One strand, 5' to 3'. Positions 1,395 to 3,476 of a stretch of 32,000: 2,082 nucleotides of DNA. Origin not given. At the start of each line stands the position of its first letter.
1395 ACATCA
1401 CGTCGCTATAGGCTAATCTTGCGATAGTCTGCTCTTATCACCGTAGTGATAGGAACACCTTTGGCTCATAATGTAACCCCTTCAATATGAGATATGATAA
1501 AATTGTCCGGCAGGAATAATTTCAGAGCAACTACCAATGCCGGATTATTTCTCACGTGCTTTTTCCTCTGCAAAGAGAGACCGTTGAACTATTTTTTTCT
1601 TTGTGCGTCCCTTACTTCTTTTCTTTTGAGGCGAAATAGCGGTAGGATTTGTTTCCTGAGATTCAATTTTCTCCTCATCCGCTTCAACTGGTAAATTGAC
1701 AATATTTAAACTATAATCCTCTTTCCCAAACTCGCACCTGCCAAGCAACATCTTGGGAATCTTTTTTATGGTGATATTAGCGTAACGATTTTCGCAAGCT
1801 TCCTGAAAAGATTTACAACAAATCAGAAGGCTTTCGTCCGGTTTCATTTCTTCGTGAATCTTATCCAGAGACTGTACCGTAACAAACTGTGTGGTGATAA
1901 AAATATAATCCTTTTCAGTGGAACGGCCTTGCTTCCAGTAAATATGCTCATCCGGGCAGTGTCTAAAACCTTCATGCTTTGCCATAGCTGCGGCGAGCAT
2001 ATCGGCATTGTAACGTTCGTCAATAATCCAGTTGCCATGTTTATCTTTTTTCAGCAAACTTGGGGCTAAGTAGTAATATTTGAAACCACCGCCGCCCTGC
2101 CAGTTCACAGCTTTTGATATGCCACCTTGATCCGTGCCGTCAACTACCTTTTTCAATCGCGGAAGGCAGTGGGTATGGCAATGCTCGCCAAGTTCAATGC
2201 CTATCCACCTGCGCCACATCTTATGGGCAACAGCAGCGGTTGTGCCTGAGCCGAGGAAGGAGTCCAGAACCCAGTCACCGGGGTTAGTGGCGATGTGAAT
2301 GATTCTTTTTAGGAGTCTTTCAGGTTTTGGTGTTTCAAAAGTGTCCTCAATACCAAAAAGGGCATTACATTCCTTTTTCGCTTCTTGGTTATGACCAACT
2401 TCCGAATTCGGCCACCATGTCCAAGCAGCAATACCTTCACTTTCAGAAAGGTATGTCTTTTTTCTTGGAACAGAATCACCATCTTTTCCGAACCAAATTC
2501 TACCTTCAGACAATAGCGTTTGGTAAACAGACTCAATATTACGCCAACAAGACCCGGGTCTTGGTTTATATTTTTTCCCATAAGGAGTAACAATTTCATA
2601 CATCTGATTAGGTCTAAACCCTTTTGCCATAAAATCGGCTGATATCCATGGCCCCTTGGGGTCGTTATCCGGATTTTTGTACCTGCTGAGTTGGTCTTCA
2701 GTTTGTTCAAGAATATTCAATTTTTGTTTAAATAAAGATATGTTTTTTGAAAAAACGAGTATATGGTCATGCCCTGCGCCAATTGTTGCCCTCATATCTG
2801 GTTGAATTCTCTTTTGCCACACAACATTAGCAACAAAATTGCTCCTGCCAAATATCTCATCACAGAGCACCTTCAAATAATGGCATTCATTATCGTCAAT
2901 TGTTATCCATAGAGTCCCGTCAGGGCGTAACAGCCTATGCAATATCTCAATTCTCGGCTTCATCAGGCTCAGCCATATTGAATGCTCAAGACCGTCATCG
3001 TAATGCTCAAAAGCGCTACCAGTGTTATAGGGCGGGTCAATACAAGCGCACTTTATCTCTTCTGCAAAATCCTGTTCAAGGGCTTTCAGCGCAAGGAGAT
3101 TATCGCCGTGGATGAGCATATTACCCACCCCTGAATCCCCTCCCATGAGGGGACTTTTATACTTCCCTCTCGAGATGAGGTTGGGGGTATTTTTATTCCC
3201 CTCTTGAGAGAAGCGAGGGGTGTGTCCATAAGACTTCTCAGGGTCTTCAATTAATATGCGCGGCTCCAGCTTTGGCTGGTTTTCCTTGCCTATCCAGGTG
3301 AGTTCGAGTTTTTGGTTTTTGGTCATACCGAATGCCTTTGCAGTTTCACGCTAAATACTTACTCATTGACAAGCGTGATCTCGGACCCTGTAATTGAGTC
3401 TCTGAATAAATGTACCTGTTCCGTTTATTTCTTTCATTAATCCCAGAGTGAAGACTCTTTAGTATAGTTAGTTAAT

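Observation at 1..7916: Co-oriented SNF2 helicase, orphan nuclease-like ORF, Mod, toxin-antitoxin and Res: a type III-like R-M locus with extra modules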

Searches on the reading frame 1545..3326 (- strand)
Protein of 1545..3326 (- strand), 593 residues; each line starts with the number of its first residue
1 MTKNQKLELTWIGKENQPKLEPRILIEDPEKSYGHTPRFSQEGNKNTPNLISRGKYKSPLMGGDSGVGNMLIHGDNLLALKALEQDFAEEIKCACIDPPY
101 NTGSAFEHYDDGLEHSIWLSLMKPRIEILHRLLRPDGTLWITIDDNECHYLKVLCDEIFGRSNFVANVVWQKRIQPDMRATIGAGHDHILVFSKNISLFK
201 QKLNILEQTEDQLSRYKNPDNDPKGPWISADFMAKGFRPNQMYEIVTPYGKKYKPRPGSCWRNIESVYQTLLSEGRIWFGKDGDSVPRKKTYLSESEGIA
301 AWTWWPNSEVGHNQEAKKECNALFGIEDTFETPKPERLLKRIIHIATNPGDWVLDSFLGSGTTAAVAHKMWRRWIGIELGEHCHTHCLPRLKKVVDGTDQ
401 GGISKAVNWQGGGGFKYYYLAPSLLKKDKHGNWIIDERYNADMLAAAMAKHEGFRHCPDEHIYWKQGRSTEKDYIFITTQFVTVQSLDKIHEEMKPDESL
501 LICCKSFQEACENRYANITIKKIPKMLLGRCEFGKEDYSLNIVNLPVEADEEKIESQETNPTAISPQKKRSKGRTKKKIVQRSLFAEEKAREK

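Call 8: search_protein_families(library=pfam, proteins=[window:1545-3326:-], max_evalue=0.01)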
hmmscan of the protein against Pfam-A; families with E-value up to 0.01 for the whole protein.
window:1545-3326:- (593 aa): 1 family
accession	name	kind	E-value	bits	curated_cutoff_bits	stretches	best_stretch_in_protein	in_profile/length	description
PF01555.25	N6_N4_Mtase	-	1e-45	156.8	26.7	1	91-383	1-215/221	DNA methylase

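Call 9: search_protein_families(library=padloc, proteins=[window:1545-3326:-], max_evalue=0.01)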
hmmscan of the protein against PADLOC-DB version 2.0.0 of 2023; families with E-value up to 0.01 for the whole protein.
window:1545-3326:- (593 aa): 59 families (the best 25 are shown)
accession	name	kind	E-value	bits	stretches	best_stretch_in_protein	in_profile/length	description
PDLC03636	MTase_III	-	6.6e-189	627.4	1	1-557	1-570/575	Type III methyltransferase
PDLC03644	MTase_III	-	5.9e-126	419.4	1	60-430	30-431/542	Type III methyltransferase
PDLC03634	MTase_III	-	1.5e-76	256.6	2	112-383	167-448/621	Type III methyltransferase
PDLC03635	MTase_III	-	4e-75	251.9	2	329-422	509-602/708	Type III methyltransferase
PDLC03637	MTase_III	-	9.1e-71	237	1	68-366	121-434/513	Type III methyltransferase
PDLC03641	MTase_III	-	4.6e-64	215.1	2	114-366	180-427/657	Type III methyltransferase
PDLC03638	MTase_III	-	1.9e-61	206.4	1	67-440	379-734/816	Type III methyltransferase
PDLC03640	MTase_III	-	3.8e-54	182.1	3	205-397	244-449/654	Type III methyltransferase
PDLC03354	MTase_II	-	4.6e-38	129.3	1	69-391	61-382/425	Type II methyltransferase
PDLC03642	MTase_III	-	2.1e-35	120.4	1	67-366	81-378/528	Type III methyltransferase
PDLC03300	MTase_II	-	1.6e-32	110.8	2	105-197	75-165/302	Type II methyltransferase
PDLC03639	MTase_III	-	7.1e-29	98.6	2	62-261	81-285/639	Type III methyltransferase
PDLC03299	MTase_II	-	3.4e-28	97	2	332-391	198-257/296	Type II methyltransferase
PDLC03643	MTase_III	-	9.3e-28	95.5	1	122-366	1-247/465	Type III methyltransferase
PDLC03646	MTase_III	-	1.4e-26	90.7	2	64-210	467-617/1057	Type III methyltransferase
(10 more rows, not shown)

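Call 10: search_protein_families(library=ncbifam, proteins=[window:1545-3326:-], max_evalue=0.01)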
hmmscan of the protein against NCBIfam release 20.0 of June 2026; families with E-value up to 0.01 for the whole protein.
window:1545-3326:- (593 aa): 3 families
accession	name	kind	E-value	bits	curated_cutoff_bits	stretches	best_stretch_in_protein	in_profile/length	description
NF008572.0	PRK11524.1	equivalog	7.2e-24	84.4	292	2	331-393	196-258/294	adenine-specific DNA-methyltransferase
NF050803.1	DnaMtaseCcrMCaul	equivalog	7.6e-17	61.2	830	1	329-397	185-253/350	adenine-specific DNA-methyltransferase CcrM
NF010253.0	PRK13699.1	subfamily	5.3e-09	36.1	244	1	331-401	145-215/226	DNA methyltransferase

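Call 14: find_encoding_contigs(protein=window:1545-3326:-, flank=10000, max_places=6)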
Protein window:1545-3326:- (593 aa): 6 contigs read that carry it; 6 places shown.
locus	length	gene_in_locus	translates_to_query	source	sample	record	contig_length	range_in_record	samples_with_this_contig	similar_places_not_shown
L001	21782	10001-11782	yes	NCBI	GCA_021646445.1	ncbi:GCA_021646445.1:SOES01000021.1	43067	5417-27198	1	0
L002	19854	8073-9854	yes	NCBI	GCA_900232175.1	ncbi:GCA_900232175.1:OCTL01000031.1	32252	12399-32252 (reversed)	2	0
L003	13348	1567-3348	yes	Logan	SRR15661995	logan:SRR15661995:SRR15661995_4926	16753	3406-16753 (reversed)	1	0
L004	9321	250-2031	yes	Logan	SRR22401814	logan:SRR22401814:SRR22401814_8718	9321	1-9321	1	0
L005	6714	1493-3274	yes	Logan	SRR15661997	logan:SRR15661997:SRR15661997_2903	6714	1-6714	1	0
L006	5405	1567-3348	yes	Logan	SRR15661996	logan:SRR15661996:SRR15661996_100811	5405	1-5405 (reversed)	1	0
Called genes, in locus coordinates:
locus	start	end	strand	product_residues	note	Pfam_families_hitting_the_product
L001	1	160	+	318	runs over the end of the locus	PF13624:SurA_N_3 (faint), PF13616:Rotamase_3, PF13145:Rotamase_2, PF00639:Rotamase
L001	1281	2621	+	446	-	PF13375:RnfC_N, PF01512:Complex1_51K, PF10531:SLBB, PF12837:Fer4_6 (weak), PF13237:Fer4_10 (weak)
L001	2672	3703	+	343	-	PF03116:NQR2_RnfD_RnfE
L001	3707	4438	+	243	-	PF04205:FMN_bind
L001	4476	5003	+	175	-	PF04079:SMC_ScpB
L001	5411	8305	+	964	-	PF00176:SNF2-rel_dom, PF00270:DEAD, PF04851:ResIII, PF00271:Helicase_C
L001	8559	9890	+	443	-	-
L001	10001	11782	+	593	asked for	PF01555:N6_N4_Mtase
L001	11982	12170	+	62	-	-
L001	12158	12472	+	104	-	PF05016:ParE_toxin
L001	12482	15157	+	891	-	PF04851:ResIII, PF00271:Helicase_C (faint)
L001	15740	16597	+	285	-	PF01641:SelR, PF01625:PMSR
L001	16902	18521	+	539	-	PF00909:Ammonium_transp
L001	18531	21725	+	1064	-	PF11845:Tll0287-like, PF00672:HAMP, PF00989:PAS, PF08448:PAS_4, PF13426:PAS_9, PF01590:GAF, PF13185:GAF_2, PF00989:PAS, +9 more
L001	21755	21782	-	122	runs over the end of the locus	-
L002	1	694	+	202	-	PF10531:SLBB, PF13534:Fer4_17 (faint), PF12797:Fer4_2 (faint), PF12837:Fer4_6 (weak), PF13183:Fer4_8 (faint), PF13237:Fer4_10 (weak)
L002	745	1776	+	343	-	PF03116:NQR2_RnfD_RnfE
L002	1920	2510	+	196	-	PF04205:FMN_bind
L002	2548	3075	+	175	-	PF04079:SMC_ScpB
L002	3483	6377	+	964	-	PF13872:AAA_34 (faint), PF00176:SNF2-rel_dom, PF00270:DEAD, PF04851:ResIII, PF00271:Helicase_C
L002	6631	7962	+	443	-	-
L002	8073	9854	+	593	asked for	PF01555:N6_N4_Mtase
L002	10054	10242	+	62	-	-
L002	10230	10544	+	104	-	PF05016:ParE_toxin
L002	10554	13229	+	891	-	PF04851:ResIII, PF00271:Helicase_C (faint)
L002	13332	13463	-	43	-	-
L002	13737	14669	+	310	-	PF01641:SelR, PF01625:PMSR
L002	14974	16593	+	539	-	PF00909:Ammonium_transp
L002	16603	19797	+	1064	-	PF11845:Tll0287-like, PF00672:HAMP, PF00989:PAS, PF08448:PAS_4, PF13426:PAS_9, PF01590:GAF, PF13185:GAF_2, PF00989:PAS, +9 more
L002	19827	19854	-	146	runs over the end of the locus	-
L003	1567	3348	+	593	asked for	PF01555:N6_N4_Mtase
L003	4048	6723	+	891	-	PF04851:ResIII, PF00271:Helicase_C (faint)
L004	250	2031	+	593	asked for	PF01555:N6_N4_Mtase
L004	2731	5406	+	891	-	PF04851:ResIII, PF00271:Helicase_C (faint)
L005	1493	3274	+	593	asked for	PF01555:N6_N4_Mtase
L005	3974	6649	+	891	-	PF04851:ResIII, PF00271:Helicase_C (faint)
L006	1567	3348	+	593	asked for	PF01555:N6_N4_Mtase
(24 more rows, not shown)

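Call 28: search_protein_families(library=padloc, proteins=[L001:12482-15157:+], max_evalue=0.00001)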
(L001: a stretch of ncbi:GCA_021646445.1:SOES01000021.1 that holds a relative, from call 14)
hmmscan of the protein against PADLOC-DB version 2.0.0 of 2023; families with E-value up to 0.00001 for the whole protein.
L001:12482-15157:+ (891 aa): 5 families
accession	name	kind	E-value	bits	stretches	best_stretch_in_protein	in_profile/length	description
PDLC03648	REase_III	-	5.5e-188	624.9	2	82-466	2-402/871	Type III restriction enzyme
PDLC03647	REase_III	-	1.5e-17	61.1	1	364-445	499-580/989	Type III restriction enzyme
PDLC03651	REase_III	-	9.9e-13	45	1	56-210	65-203/873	Type III restriction enzyme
PDLC03650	REase_III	-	1.9e-10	37.8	1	188-426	219-429/898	Type III restriction enzyme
PDLC03653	REase_III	-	1.7e-06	24.5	0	197-445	262-494/883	Type III restriction enzyme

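Call 29: search_protein_families(library=pfam, proteins=[L001:12482-15157:+], max_evalue=0.001)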
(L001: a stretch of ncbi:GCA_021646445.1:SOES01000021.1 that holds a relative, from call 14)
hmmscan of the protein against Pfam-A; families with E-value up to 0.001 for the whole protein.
L001:12482-15157:+ (891 aa): 2 families
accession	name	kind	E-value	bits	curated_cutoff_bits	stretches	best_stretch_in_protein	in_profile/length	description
PF04851.21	ResIII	-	6.5e-20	72.1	22.5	1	56-231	18-163/164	Type III restriction enzyme, res subunit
PF00271.37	Helicase_C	-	6.6e-06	26.8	23.5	1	316-417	19-108/110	Helicase conserved C-terminal domain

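Call 74: search_solved_structures(query=L001:12482-15157:+, max_evalue=0.01, show_alignments=1)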
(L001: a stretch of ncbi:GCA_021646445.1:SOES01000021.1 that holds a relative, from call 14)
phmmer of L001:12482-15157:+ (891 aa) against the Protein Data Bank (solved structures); distinct sequences matched with E-value up to 0.01: 2.
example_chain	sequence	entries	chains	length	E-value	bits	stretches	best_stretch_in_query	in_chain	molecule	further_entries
4zcf_C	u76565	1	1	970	4.6e-06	28.3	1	233-426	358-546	Restriction endonuclease EcoP15I, restriction subunit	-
3h1t_A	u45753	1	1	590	0.00022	22.7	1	198-422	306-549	Type I site-specific restriction-modification system, R (Restriction) subunit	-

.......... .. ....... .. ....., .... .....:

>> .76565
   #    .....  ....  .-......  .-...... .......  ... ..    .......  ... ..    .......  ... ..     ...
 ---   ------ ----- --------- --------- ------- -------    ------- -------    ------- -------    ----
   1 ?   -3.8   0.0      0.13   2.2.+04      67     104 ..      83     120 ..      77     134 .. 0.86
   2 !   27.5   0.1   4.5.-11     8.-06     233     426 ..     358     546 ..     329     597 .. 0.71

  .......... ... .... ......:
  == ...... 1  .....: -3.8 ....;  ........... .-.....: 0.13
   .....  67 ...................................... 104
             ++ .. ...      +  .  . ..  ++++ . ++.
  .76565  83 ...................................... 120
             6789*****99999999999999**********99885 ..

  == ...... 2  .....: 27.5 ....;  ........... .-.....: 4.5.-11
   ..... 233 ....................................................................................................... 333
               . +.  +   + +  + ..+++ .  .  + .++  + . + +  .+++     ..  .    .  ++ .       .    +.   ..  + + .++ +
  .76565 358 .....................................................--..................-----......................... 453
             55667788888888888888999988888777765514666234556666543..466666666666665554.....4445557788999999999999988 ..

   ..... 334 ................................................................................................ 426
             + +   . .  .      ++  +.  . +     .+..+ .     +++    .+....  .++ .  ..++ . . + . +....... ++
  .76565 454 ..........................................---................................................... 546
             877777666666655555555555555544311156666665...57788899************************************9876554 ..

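Call 75: search_solved_structures(query=window:1545-3326:-, max_evalue=0.00001)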
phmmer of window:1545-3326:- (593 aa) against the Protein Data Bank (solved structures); distinct sequences matched with E-value up to 0.00001: 9.
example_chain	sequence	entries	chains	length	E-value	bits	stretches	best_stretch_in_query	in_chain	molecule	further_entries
6k0w_B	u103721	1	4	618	2.5e-48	167.9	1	112-365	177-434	Adenine specific DNA methyltransferase (Mod)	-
4zcf_A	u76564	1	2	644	5.9e-32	113.8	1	113-197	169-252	Restriction endonuclease EcoP15I, modification subunit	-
7dsu_A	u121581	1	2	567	2.8e-17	65.3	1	68-193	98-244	Mbo45V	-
1g60_A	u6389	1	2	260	3.4e-17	65.1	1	313-380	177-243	Adenine-specific Methyltransferase MboIIA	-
6pbd_A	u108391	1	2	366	2.2e-12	49.2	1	330-396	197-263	Modification methylase CcrMI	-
9c3u_A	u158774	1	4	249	1.7e-08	36.3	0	331-382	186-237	Methyltransferase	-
8urk_A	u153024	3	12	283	2.6e-08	35.8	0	331-382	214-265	Methyltransferase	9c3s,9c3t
5hek_A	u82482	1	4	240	2.3e-07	32.6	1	323-382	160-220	Adenine specific DNA methyltransferase (DpnA)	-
5hfj_A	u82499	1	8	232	2.6e-07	32.5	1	323-381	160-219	Adenine specific DNA methyltransferase (DpnA)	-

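Call 78: find_related_loci(query=A3, collection=metagenome_contigs, flank=10000)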
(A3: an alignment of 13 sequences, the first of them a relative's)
Query A3 (891 aa) in metagenome_contigs; peptide patterns used: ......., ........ (x = any residue, [..] = any of these).
600 stretches matched a pattern (row limit reached: there are more); 542 encode a relative of the query (tblastn E <= 1e-3); the best 80 are kept; 80 distinct loci.
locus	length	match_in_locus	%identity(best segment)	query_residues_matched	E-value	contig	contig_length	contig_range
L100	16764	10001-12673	87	1-891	0e+0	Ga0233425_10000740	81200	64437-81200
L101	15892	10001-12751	73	1-887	0e+0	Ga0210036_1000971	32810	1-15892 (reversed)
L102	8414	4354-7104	72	1-887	0e+0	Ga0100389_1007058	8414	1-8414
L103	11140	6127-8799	71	1-891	0e+0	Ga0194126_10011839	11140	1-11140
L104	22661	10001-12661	66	1-888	0e+0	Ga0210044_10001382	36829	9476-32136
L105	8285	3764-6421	66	1-889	0e+0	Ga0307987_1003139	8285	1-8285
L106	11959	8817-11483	66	2-891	0e+0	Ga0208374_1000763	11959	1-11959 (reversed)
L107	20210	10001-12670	62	1-883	0e+0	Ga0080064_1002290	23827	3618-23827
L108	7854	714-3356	62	1-883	0e+0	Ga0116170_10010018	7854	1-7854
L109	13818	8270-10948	62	1-888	0e+0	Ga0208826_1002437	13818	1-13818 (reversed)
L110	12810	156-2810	60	1-887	0e+0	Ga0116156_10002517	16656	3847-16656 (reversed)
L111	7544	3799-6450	60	1-885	0e+0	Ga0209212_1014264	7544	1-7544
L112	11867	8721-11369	60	6-887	0e+0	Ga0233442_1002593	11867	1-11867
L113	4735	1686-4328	61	1-883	0e+0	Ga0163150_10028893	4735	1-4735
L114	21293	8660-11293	60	1-879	0e+0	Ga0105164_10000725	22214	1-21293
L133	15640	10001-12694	47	1-888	0e+0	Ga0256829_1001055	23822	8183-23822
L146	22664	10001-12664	47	1-887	0e+0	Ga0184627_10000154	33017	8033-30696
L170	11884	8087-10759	46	2-887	0e+0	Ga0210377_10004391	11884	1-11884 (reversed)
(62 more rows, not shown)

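Call 81: search_protein_families(library=pfam, proteins=[L133:4191-7001:+, L146:5282-8092:+, L106:362-2200:+, L106:2197-4065:+, L170:3740-5569:+], max_evalue=0.001)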
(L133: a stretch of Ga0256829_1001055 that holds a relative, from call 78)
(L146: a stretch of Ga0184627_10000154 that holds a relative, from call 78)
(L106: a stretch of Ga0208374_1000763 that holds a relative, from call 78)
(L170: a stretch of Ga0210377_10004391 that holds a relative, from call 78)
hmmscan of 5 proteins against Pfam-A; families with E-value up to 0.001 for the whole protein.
L133:4191-7001:+ (936 aa): 7 families
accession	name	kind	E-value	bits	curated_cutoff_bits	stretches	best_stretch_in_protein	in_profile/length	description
PF00133.28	tRNA-synt_1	-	3e-141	471.4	22.7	1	44-669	2-414/414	tRNA synthetases class I (I, L, M and V)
PF08264.19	Anticodon_1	-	8.9e-32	110.4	25.1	1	713-863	1-145/148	Anticodon-binding domain of tRNA ligase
PF09334.17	tRNA-synt_1g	-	4.9e-27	95.1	20.1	2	74-220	8-136/391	tRNA synthetases class I (M)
PF01406.26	tRNA-synt_1e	-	1.9e-08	34.5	27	1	577-675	201-298/301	tRNA synthetases class I (C) catalytic domain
PF01921.24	tRNA-synt_1f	-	9.6e-07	28.5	27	1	620-687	272-339/360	tRNA synthetases class I (K)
PF13603.12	tRNA-synt_1_2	-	4.8e-06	26.6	25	1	328-377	87-136/185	Leucyl-tRNA synthetase, editing domain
PF06827.20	zf-FPG_IleRS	-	0.00056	20.1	21.3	1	903-933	1-30/30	Zinc finger found in FPG and IleRS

L146:5282-8092:+ (936 aa): 6 families
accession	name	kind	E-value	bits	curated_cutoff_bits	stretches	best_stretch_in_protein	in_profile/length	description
PF00176.29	SNF2-rel_dom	-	6.9e-21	75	24.9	1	126-294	20-186/290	SNF2-related domain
PF00271.37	Helicase_C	-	2.4e-17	63.6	23.5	1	513-627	2-110/110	Helicase conserved C-terminal domain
PF04851.21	ResIII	-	1.9e-13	51.1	22.5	1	105-272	2-163/164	Type III restriction enzyme, res subunit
PF00270.35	DEAD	-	7.8e-10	39.2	26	1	123-272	14-161/167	DEAD/DEAH box helicase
PF13872.12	AAA_34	-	8.4e-05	22.1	27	1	124-257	61-208/306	P-loop containing NTP hydrolase pore-1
PF09848.15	SLFN-g3_helicase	-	0.00079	19.2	24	0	131-257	9-111/354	Schlafen group 3, DNA/RNA helicase domain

L106:362-2200:+ (612 aa): 6 families
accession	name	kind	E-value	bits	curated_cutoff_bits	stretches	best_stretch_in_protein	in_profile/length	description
PF13175.12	AAA_15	-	4.7e-31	109.2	32.1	2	186-331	248-373/374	AAA ATPase domain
PF13304.12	AAA_21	-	6.4e-19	69.6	27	2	268-331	245-302/304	AAA domain, putative AbiEii toxin, Type IV TA system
PF20469.4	OLD-like_TOPRIM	-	1.2e-15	58.2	23.2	1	383-448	2-67/67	Overcoming lysogenization defect protein-like, TOPRIM domain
PF11398.14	DUF2813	-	5.1e-12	46.3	21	1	1-348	1-341/372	Protein of unknown function (DUF2813)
PF02463.25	SMC_N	-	1.7e-11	44.4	40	1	3-52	2-53/220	RecF/RecN/SMC N terminal domain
PF13476.12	AAA_23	-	1.5e-10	42.5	27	1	5-49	1-45/201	AAA domain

L106:2197-4065:+ (622 aa): 3 families
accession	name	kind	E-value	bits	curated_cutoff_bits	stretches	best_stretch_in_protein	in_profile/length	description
PF00580.27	UvrD-helicase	-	2.6e-17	63.8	23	2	190-276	186-268/271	UvrD/REP helicase N-terminal domain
PF13245.12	AAA_19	-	4e-07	30.7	25.1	1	13-263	8-133/134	AAA domain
PF13604.12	AAA_30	-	7.9e-05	22.9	27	0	10-71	12-69/191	AAA domain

L170:3740-5569:+ (609 aa): 7 families
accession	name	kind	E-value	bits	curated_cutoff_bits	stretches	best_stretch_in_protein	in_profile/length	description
PF13175.12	AAA_15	-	1.6e-25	90.9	32.1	2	220-370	238-374/374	AAA ATPase domain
PF13304.12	AAA_21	-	3.6e-13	50.7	27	1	326-371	260-304/304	AAA domain, putative AbiEii toxin, Type IV TA system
PF20469.4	OLD-like_TOPRIM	-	4.8e-11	43.5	23.2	1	425-488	1-67/67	Overcoming lysogenization defect protein-like, TOPRIM domain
PF11398.14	DUF2813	-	1.3e-10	41.7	21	1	24-106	3-83/372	Protein of unknown function (DUF2813)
PF02463.25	SMC_N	-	5.1e-07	29.8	40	1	24-68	2-47/220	RecF/RecN/SMC N terminal domain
PF13476.12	AAA_23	-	1.7e-05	26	27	1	26-67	1-41/201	AAA domain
PF13555.12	AAA_29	-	0.00021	21.4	27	1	25-71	2-48/61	P-loop containing region of AAA domain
